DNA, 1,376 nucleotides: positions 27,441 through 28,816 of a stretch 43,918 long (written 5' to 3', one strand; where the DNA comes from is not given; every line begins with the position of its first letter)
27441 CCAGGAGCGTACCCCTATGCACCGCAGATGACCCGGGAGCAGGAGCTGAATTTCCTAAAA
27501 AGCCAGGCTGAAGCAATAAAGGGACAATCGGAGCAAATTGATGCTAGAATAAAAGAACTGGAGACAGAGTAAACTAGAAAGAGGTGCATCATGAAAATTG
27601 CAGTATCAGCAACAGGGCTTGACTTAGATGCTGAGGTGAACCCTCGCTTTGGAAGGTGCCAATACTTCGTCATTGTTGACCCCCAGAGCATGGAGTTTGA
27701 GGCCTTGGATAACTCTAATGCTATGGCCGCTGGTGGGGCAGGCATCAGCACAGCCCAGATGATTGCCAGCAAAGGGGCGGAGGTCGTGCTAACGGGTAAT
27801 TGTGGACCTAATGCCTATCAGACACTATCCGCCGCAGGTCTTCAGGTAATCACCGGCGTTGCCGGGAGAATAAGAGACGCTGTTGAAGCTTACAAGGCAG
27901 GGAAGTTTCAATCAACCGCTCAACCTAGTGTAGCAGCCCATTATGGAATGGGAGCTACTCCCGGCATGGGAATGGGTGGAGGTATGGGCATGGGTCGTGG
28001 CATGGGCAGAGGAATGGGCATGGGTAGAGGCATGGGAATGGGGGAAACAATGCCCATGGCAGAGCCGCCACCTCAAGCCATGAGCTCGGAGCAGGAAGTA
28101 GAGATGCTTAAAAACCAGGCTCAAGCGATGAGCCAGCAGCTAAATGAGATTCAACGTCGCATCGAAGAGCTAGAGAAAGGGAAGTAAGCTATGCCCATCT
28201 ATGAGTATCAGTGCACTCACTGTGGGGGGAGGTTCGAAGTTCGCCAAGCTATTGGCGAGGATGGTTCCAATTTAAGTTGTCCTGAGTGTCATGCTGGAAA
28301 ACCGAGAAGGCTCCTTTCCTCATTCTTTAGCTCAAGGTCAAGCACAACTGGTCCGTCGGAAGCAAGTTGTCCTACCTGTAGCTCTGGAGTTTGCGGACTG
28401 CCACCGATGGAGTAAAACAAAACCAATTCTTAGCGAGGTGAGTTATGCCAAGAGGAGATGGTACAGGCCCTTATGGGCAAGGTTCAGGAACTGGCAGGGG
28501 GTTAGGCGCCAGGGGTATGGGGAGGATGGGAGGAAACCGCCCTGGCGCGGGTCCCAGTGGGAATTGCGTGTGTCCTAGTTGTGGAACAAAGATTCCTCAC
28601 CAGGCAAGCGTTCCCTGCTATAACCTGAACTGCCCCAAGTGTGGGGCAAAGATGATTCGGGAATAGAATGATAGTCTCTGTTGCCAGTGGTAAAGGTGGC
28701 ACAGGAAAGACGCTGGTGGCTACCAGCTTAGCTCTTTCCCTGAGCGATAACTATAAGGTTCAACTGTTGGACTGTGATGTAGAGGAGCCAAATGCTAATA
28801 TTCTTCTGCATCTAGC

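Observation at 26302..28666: Paralog array in which three modules (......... N-motif, G/R/Y/M/W-rich linker, coiled coil) are shuffled between neighbouring genes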

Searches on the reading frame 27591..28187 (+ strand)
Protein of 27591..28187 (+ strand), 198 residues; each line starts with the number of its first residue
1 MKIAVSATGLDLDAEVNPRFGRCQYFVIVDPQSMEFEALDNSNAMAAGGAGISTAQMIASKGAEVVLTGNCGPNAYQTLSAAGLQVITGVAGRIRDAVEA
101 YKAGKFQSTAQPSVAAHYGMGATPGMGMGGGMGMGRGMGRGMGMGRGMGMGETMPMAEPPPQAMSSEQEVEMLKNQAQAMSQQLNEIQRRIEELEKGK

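Call 3: search_protein_families(library=pfam, max_evalue=0.1, proteins=[window:27591-28187:+])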
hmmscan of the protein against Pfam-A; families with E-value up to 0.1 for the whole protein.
window:27591-28187:+ (198 aa): 4 families
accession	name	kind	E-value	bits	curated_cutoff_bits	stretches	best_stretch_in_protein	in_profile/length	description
PF02579.22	Nitro_FeMo-Co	-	3.1e-24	85.5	26.3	1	13-102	2-93/94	Dinitrogenase iron-molybdenum cofactor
PF17253.7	DUF5320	-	4.3e-11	44.3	27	1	120-194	20-99/99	Family of unknown function (DUF5320)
PF11180.13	DUF2968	-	0.061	13.3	27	1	165-196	145-176/180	Protein of unknown function (DUF2968)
PF01784.24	DUF34_NIF3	-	0.083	12.9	23.4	0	47-88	176-217/256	Duf34/NIF3 (NGG1p interacting factor 3)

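Call 8: find_encoding_contigs(protein=window:27591-28187:+, flank=10000, max_places=6)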
Protein window:27591-28187:+ (198 aa): 1 contig read that carries it; 1 place shown.
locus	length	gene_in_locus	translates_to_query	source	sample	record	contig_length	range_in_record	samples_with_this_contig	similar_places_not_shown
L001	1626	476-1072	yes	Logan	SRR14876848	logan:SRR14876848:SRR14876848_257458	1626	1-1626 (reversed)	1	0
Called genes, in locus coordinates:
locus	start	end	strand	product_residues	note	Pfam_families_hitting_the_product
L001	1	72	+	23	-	?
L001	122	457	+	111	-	-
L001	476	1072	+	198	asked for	-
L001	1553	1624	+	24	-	?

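Call 34: search_protein_families(library=ncbifam, max_evalue=0.01, proteins=[window:27591-28187:+])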
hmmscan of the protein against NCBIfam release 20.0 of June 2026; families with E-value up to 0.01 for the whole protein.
window:27591-28187:+ (198 aa): 1 family
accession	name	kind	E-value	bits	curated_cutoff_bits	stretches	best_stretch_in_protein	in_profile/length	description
NF041136.1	MrpORP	equivalog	1.2e-08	34.6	450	1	1-104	265-363/365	iron-sulfur cluster carrier protein MrpORP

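Call 49: search_solved_structures(query=window:27591-28187:+, max_evalue=0.01)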
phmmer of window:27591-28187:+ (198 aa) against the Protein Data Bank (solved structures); distinct sequences matched with E-value up to 0.01: 9.
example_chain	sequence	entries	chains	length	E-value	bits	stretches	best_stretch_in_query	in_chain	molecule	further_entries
2wfb_A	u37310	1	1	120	1.6e-20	76.9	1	2-112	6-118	PUTATIVE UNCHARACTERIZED PROTEIN ORP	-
1eo1_A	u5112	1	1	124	1.7e-19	73.6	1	1-112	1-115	HYPOTHETICAL PROTEIN MTH1175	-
1rdu_A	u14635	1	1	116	5.5e-19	71.9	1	2-108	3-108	conserved hypothetical protein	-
2yx6_A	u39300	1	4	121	2.2e-10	43.9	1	10-107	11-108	Hypothetical protein PH0822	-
1t3v_A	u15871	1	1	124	1.4e-07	34.7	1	11-109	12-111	conserved hypothetical protein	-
1o13_A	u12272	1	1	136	2e-07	34.3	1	11-109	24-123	probable NifB protein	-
6trp_A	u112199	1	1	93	0.0047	20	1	105-173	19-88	Peptide synthetase XpsB,Peptide synthetase XpsB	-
6syy_A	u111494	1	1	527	0.0085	19.2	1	125-157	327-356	Periplasmic cell division protein (SufI)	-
6ttd_A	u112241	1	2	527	0.0085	19.2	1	125-157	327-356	Multicopper oxidase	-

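Call 50: find_homologous_proteins(query=window:27591-28184:+)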
Query window:27591-28184:+ (198 aa): 6514 proteins with E <= 0.001 among 8000 candidates; the best 120 are listed.
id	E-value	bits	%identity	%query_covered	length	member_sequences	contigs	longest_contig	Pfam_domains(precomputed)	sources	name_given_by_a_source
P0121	1.8e-102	359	87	100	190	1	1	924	PF17253.8,PF02579.23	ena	-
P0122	2.8e-99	348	83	100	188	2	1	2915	PF17253.8,PF02579.23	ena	-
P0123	3.0e-96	338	81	99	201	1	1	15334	PF17253.8,PF02579.23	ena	-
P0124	3.8e-96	338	81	100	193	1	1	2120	PF17253.8,PF02579.23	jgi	jgi:predicted Fe-Mo cluster-binding NifX family protein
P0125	8.3e-95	334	68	100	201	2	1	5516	PF17253.8,PF02579.23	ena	-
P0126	1.3e-94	333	79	100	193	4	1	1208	PF17253.8,PF02579.23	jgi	-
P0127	2.2e-94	332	77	100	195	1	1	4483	PF17253.8,PF02579.23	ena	-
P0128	2.5e-94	332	76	99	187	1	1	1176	PF17253.8,PF02579.23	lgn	-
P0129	2.5e-94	332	66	100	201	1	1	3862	PF17253.8,PF02579.23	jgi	jgi:predicted Fe-Mo cluster-binding NifX family protein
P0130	5.0e-94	331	75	99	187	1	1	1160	PF17253.8,PF02579.23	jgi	-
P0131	1.1e-92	327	78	100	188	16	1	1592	PF17253.8,PF02579.23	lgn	-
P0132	3.5e-92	325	82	100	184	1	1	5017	PF17253.8,PF02579.23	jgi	-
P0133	3.6e-92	325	78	100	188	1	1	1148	PF17253.8,PF02579.23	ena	-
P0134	1.6e-91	323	68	99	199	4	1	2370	PF17253.8,PF02579.23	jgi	jgi:predicted Fe-Mo cluster-binding NifX family protein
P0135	2.7e-91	322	71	99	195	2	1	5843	PF17253.8,PF02579.23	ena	-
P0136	3.0e-91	322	72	100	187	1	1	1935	PF17253.8,PF02579.23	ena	-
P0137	3.2e-91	322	70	100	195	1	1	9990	PF17253.8,PF02579.23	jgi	-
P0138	3.3e-91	322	74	99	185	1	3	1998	PF17253.8,PF02579.23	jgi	-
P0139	1.2e-90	320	79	100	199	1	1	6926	PF17253.8,PF02579.23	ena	-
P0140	1.4e-90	320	70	99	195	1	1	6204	PF17253.8,PF02579.23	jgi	jgi:predicted Fe-Mo cluster-binding NifX family protein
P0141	1.8e-90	320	79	100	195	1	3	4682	PF17253.8,PF02579.23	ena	-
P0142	1.8e-90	320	80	100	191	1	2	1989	PF17253.8,PF02579.23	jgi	jgi:predicted Fe-Mo cluster-binding NifX family protein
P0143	3.3e-90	319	79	100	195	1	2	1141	PF17253.8,PF02579.23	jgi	-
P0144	3.4e-90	319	68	99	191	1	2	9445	PF17253.8,PF02579.23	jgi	jgi:predicted Fe-Mo cluster-binding NifX family protein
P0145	4.4e-90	318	80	100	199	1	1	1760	PF17253.8,PF02579.23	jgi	-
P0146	5.5e-90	318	75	100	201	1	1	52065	PF17253.8,PF02579.23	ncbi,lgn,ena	-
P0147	9.1e-90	317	69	100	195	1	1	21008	PF17253.8,PF02579.23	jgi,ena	jgi:predicted Fe-Mo cluster-binding NifX family protein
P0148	9.4e-90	317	70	100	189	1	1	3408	PF17253.8,PF02579.23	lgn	-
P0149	1.2e-89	317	79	100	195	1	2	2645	PF17253.8,PF02579.23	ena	-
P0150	1.7e-89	316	69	99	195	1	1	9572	PF17253.8,PF02579.23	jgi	-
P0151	2.0e-89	316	71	99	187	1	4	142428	PF17253.8,PF02579.23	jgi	jgi:predicted Fe-Mo cluster-binding NifX family protein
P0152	2.1e-89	316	68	99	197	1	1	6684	PF17253.8,PF02579.23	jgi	jgi:predicted Fe-Mo cluster-binding NifX family protein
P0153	2.1e-89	316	72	100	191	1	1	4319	PF17253.8,PF02579.23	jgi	jgi:predicted Fe-Mo cluster-binding NifX family protein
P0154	2.1e-89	316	68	100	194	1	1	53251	PF17253.8,PF02579.23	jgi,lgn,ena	jgi:predicted Fe-Mo cluster-binding NifX family protein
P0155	2.7e-89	316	68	99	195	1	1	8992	PF17253.8,PF02579.23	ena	-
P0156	3.5e-89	315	67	100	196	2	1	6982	PF17253.8,PF02579.23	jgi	-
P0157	4.8e-89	315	67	99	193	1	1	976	PF17253.8,PF02579.23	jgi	-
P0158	9.4e-89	314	68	99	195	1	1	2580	PF17253.8,PF02579.23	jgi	jgi:predicted Fe-Mo cluster-binding NifX family protein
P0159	1.0e-88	314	68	99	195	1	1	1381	PF17253.8,PF02579.23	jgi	-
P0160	1.1e-88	314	80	100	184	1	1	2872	PF17253.8,PF02579.23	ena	-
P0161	1.1e-88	314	71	100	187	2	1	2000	PF17253.8,PF02579.23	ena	-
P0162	1.2e-88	314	77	100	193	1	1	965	PF17253.8,PF02579.23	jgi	jgi:predicted Fe-Mo cluster-binding NifX family protein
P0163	1.2e-88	314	78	99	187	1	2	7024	PF17253.8,PF02579.23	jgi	jgi:predicted Fe-Mo cluster-binding NifX family protein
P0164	1.5e-88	313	68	100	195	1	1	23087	PF17253.8,PF02579.23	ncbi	-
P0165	2.0e-88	313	70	99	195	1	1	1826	PF17253.8,PF02579.23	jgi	-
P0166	2.1e-88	313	68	99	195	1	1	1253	PF17253.8,PF02579.23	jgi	-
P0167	2.6e-88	313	65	100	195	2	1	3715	PF17253.8,PF02579.23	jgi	-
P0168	2.7e-88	313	76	100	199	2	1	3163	PF17253.8,PF02579.23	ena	-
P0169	2.8e-88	312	79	99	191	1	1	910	PF17253.8,PF02579.23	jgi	-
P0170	2.9e-88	312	76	100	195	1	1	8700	PF17253.8,PF02579.23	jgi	jgi:predicted Fe-Mo cluster-binding NifX family protein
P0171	5.1e-88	312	69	100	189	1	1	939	PF17253.8,PF02579.23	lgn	-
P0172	5.3e-88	312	68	99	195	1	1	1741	PF17253.8,PF02579.23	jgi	-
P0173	6.9e-88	311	80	99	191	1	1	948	PF17253.8,PF02579.23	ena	-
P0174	7.0e-88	311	65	100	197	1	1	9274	PF17253.8,PF02579.23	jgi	-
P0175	7.2e-88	311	68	99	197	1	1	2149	PF17253.8,PF02579.23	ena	-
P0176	1.0e-87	311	72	100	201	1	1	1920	PF17253.8,PF02579.23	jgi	jgi:predicted Fe-Mo cluster-binding NifX family protein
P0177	1.2e-87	310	79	99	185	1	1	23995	PF17253.8,PF02579.23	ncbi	ncbi:MAG: NifB/NifX family molybdenum-iron cluster-binding protein [Dehalococcoidia bacterium]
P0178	2.1e-87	310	76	100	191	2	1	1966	PF17253.8,PF02579.23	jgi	jgi:predicted Fe-Mo cluster-binding NifX family protein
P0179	2.3e-87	309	73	100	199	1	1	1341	PF17253.8,PF02579.23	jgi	jgi:predicted Fe-Mo cluster-binding NifX family protein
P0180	2.4e-87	309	77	100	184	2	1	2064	PF17253.8,PF02579.23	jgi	-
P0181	2.4e-87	309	77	99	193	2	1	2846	PF17253.8,PF02579.23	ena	-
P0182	4.0e-87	309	77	99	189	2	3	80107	PF17253.8,PF02579.23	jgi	jgi:predicted Fe-Mo cluster-binding NifX family protein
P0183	5.7e-87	308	79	100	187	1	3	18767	PF17253.8,PF02579.23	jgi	jgi:predicted Fe-Mo cluster-binding NifX family protein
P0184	7.2e-87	308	68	100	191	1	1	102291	PF17253.8,PF02579.23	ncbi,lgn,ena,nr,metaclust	ncbi:MAG: hypothetical protein A2Z77_01695 [Chloroflexi bacterium RBG_13_51_36]|nr:MAG: hypothetical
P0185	1.1e-86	307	70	100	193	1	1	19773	PF17253.8,PF02579.23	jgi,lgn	-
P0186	1.6e-86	307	69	99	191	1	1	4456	PF17253.8,PF02579.23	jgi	jgi:predicted Fe-Mo cluster-binding NifX family protein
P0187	2.7e-86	306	67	100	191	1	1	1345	PF17253.8,PF02579.23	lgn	-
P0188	2.9e-86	306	75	100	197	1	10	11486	PF17253.8,PF02579.23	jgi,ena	-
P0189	3.1e-86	306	66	100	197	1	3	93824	PF17253.8,PF02579.23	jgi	jgi:predicted Fe-Mo cluster-binding NifX family protein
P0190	3.3e-86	306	69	99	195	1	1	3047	PF17253.8,PF02579.23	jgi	jgi:predicted Fe-Mo cluster-binding NifX family protein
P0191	3.4e-86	306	76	99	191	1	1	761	PF17253.8,PF02579.23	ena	-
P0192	3.6e-86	306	69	99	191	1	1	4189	PF17253.8,PF02579.23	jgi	jgi:predicted Fe-Mo cluster-binding NifX family protein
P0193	3.6e-86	306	74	100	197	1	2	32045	PF17253.8,PF02579.23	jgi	jgi:predicted Fe-Mo cluster-binding NifX family protein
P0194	5.8e-86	305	66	100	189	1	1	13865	PF17253.8,PF02579.23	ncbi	-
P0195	8.3e-86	304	69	99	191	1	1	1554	PF17253.8,PF02579.23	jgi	jgi:predicted Fe-Mo cluster-binding NifX family protein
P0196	1.1e-85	304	63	99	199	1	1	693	PF17253.8,PF02579.23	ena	-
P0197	1.1e-85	304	76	100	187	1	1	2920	PF17253.8,PF02579.23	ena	-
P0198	1.4e-85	304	78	100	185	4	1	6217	PF17253.8,PF02579.23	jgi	-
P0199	1.5e-85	304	70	100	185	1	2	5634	PF17253.8,PF02579.23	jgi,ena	-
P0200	1.5e-85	304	66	99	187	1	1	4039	PF17253.8,PF02579.23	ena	-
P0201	1.6e-85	303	75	100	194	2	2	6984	PF17253.8,PF02579.23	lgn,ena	-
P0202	1.7e-85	303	67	99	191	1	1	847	PF17253.8,PF02579.23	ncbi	-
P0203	1.8e-85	303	74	99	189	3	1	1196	PF17253.8,PF02579.23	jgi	jgi:predicted Fe-Mo cluster-binding NifX family protein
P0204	1.8e-85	303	68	99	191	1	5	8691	PF17253.8,PF02579.23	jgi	jgi:predicted Fe-Mo cluster-binding NifX family protein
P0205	1.9e-85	303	64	100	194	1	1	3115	PF17253.8,PF02579.23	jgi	-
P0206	2.0e-85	303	76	99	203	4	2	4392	PF17253.8,PF02579.23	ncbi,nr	ncbi:MAG: DUF5320 family protein [Chloroflexi bacterium]|nr:DUF5320 family protein [Chloroflexota ba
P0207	2.2e-85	303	73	100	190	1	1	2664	PF17253.8,PF02579.23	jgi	jgi:predicted Fe-Mo cluster-binding NifX family protein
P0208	2.2e-85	303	70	99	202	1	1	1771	PF17253.8,PF02579.23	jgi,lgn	-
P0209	2.5e-85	303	68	99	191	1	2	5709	PF17253.8,PF02579.23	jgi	jgi:predicted Fe-Mo cluster-binding NifX family protein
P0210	2.8e-85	303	75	99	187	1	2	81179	PF17253.8,PF02579.23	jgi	jgi:predicted Fe-Mo cluster-binding NifX family protein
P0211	2.9e-85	303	74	99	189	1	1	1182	PF17253.8,PF02579.23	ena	-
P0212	3.3e-85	302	77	100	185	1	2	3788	PF17253.8,PF02579.23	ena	-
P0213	3.5e-85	302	76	100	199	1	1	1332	PF17253.8,PF02579.23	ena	-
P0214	4.1e-85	302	78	63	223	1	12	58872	PF17253.8,PF02579.23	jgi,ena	-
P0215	4.2e-85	302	67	99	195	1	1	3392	PF17253.8,PF02579.23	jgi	-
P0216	4.3e-85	302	65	100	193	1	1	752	PF17253.8,PF02579.23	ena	-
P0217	5.8e-85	302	65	99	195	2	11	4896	PF17253.8,PF02579.23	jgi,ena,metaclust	metaclust:\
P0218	6.5e-85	301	72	100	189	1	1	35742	PF17253.8,PF02579.23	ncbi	-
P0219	7.0e-85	301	75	99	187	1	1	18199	PF17253.8,PF02579.23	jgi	jgi:predicted Fe-Mo cluster-binding NifX family protein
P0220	8.8e-85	301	65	99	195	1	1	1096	PF17253.8,PF02579.23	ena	-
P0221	1.0e-84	301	76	99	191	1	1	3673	PF17253.8,PF02579.23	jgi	jgi:predicted Fe-Mo cluster-binding NifX family protein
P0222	1.3e-84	301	63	100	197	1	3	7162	PF17253.8,PF02579.23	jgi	jgi:predicted Fe-Mo cluster-binding NifX family protein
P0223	1.7e-84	300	75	100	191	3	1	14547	PF17253.8,PF02579.23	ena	-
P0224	2.4e-84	300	66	100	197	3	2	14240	PF17253.8,PF02579.23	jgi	-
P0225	5.3e-84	299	65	100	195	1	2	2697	PF17253.8,PF02579.23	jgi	jgi:predicted Fe-Mo cluster-binding NifX family protein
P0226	9.0e-84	298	73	99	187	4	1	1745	PF17253.8,PF02579.23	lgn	-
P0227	1.1e-83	298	70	100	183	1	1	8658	PF17253.8,PF02579.23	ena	-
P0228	1.1e-83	298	71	99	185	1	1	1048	PF17253.8,PF02579.23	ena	-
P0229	1.1e-83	298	76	99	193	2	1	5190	PF17253.8,PF02579.23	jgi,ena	-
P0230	1.8e-83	297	63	100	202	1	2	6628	PF17253.8,PF02579.23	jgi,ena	-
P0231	2.2e-83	297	73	100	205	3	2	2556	PF17253.8,PF02579.23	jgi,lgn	jgi:predicted Fe-Mo cluster-binding NifX family protein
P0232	3.0e-83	296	84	89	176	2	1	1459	PF02579.23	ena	-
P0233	3.1e-83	296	74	100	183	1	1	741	PF17253.8,PF02579.23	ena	-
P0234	4.1e-83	296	72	99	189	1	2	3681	PF17253.8,PF02579.23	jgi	-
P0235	5.6e-83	295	74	100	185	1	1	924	PF17253.8,PF02579.23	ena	-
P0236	6.4e-83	295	65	100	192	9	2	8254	PF17253.8,PF02579.23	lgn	-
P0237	7.4e-83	295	65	100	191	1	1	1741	PF17253.8,PF02579.23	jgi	-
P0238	7.7e-83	295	67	100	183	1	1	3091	PF17253.8,PF02579.23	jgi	jgi:predicted Fe-Mo cluster-binding NifX family protein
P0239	8.6e-83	295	71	99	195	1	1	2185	PF17253.8,PF02579.23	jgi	jgi:predicted Fe-Mo cluster-binding NifX family protein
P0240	8.9e-83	295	65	99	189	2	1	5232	PF17253.8,PF02579.23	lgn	-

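Call 60: predict_structure(alignment_id=A3)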
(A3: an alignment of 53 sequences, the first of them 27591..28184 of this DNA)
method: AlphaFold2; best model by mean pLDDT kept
length: 198 residues; sequences in the alignment: 53
mean_pLDDT: 74.6   pTM: 0.55
mean pLDDT of the five models: 74.6, 72.3, 72.0, 70.4, 54.4
residues with pLDDT >= 90: 75; 70-90: 58; 50-70: 19; < 50: 46
segments of 3 or more residues with pLDDT < 50: 119-162
pLDDT, mean of each block of 10 residues (from residue 1): 93 89 89 93 68 89 91 86 90 95 79 52 36 38 38 38 70 89 92 81
secondary structure, 60 per line:
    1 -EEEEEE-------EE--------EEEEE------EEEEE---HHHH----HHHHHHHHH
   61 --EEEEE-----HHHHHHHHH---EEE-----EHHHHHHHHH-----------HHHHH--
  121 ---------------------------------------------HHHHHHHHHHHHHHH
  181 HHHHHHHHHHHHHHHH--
elements in order: E2-7 E25-29 E36-40 H44-47 H52-60 E63-67 H73-81 E85-87 H94-102 H114-118 H166-196

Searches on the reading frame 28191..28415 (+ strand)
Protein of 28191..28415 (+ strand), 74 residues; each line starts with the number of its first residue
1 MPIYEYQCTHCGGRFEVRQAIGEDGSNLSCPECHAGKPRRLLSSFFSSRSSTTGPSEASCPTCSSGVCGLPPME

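Call 3: search_protein_families(library=pfam, max_evalue=0.1, proteins=[window:28191-28415:+])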
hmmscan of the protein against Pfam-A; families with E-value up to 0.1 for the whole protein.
window:28191-28415:+ (74 aa): 11 families
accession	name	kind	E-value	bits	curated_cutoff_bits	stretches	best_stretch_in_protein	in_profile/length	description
PF09723.15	Zn_ribbon_8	-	5.4e-17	62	34.4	1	1-41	1-40/41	Zinc ribbon domain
PF13717.11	Zn_ribbon_4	-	0.00043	20.6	30.3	1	7-34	4-32/36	zinc-ribbon domain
PF13465.12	zf-H2C2_2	-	0.00095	19.8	40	0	5-16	14-25/26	Zinc-finger double domain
PF05207.18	Zn_ribbon_CSL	-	0.0042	17.2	29.2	1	3-33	16-46/55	CSL zinc finger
PF08274.17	Zn_Ribbon_YjdM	-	0.0065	16.9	30.8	1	7-34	4-26/30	PhnA Zinc-Ribbon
PF14369.11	Zn_ribbon_19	-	0.008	16.8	30.8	0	52-66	16-30/35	zinc-ribbon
PF15777.11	Anti-TRAP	-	0.019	15.4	32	1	4-34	9-37/59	Tryptophan RNA-binding attenuator protein inhibitory protein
PF25206.1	DUF7836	-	0.019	15.2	26.7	1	7-38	9-41/59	Domain of unknown function (DUF7836)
PF17283.8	Zn_ribbon_SprT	-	0.036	14.5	28.1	1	4-13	3-12/38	SprT-like zinc ribbon domain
PF24458.1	DUF7573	-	0.047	14.1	30.2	0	5-34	11-37/39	Domain of unknown function (DUF7573)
PF01155.25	HypA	-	0.074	13.5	28.9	1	5-36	70-95/112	Hydrogenase/urease nickel incorporation, metallochaperone, hypA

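Call 34: search_protein_families(library=ncbifam, max_evalue=0.01, proteins=[window:28191-28415:+])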
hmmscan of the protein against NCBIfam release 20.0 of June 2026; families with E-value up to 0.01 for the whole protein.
window:28191-28415:+ (74 aa): 4 families
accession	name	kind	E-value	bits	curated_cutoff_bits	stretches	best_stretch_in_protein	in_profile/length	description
TIGR02605.1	CxxC_CxxC_SSSS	subfamily_domain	1.7e-18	66.4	31.3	1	1-50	1-51/52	FmdB family zinc ribbon protein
NF053663.1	RPWMISH_prot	domain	3.9e-08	34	120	1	1-43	1-42/115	RPWMISH domain-containing protein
NF038384.1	zinc_YnfU_fam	subfamily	0.0035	16.9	36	0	47-64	6-23/52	YnfU family zinc-binding protein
NF041915.1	HVO_2901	equivalog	0.0086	15.9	80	1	7-34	17-43/55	HVO_2901 family zinc finger protein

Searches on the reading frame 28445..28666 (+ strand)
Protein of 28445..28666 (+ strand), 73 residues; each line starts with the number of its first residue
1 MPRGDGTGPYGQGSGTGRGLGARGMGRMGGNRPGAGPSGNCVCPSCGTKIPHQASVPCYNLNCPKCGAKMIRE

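Call 3: search_protein_families(library=pfam, max_evalue=0.1, proteins=[window:28445-28666:+])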
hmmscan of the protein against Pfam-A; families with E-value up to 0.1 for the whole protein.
window:28445-28666:+ (73 aa): 14 families
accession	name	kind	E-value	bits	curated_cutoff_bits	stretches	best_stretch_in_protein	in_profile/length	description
PF03119.21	DNA_ligase_ZBD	-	0.00047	20.4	25.8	0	62-73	1-12/27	NAD-dependent DNA ligase C4 zinc finger domain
PF08271.17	Zn_Ribbon_TF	-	0.0011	18.9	29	0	38-50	17-29/43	TFIIB zinc-binding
PF13248.11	Zn_ribbon_3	-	0.0014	18.4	27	0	62-69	4-25/26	zinc-ribbon domain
PF13240.11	Zn_Ribbon_1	-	0.0017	18.5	25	0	43-51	2-10/23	zinc-ribbon domain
PF12773.13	DZR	-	0.0019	18.8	27.3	1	37-70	9-34/45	Double zinc ribbon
PF14149.11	YhfH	-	0.0026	18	27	1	42-66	15-37/37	YhfH-like protein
PF17253.7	DUF5320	-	0.0031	19.1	27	1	1-36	1-38/99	Family of unknown function (DUF5320)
PF24463.1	DUF7577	-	0.013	15.5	28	0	40-49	2-11/27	Domain of unknown function (DUF7577)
PF01396.24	Zn_ribbon_Top1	-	0.021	15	32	0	62-71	3-12/39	Topoisomerase DNA binding C4 zinc finger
PF14952.11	zf-tcix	-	0.025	14.6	31.2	0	43-66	13-35/42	Putative treble-clef, zinc-finger, Zn-binding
PF09297.16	Zn_ribbon_NUD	-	0.041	14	24.8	0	63-72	6-15/32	NADH pyrophosphatase zinc ribbon domain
PF17283.8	Zn_ribbon_SprT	-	0.043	14.3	28.1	1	42-68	6-32/38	SprT-like zinc ribbon domain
PF14319.11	Zn_Tnp_IS91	-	0.05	14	26.3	1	41-69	39-65/90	Transposase zinc-binding domain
PF18439.7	zf_UBZ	-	0.074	13.2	25.6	0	42-53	4-15/32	Ubiquitin-Binding Zinc Finger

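Call 34: search_protein_families(library=ncbifam, max_evalue=0.01, proteins=[window:28445-28666:+])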
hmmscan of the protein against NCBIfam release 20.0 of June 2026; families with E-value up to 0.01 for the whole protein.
window:28445-28666:+ (73 aa): 0 families

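Call 87: search_solved_structures(query=window:28445-28663:+, max_evalue=1)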
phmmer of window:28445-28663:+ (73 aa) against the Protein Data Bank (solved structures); distinct sequences matched with E-value up to 1: 0.
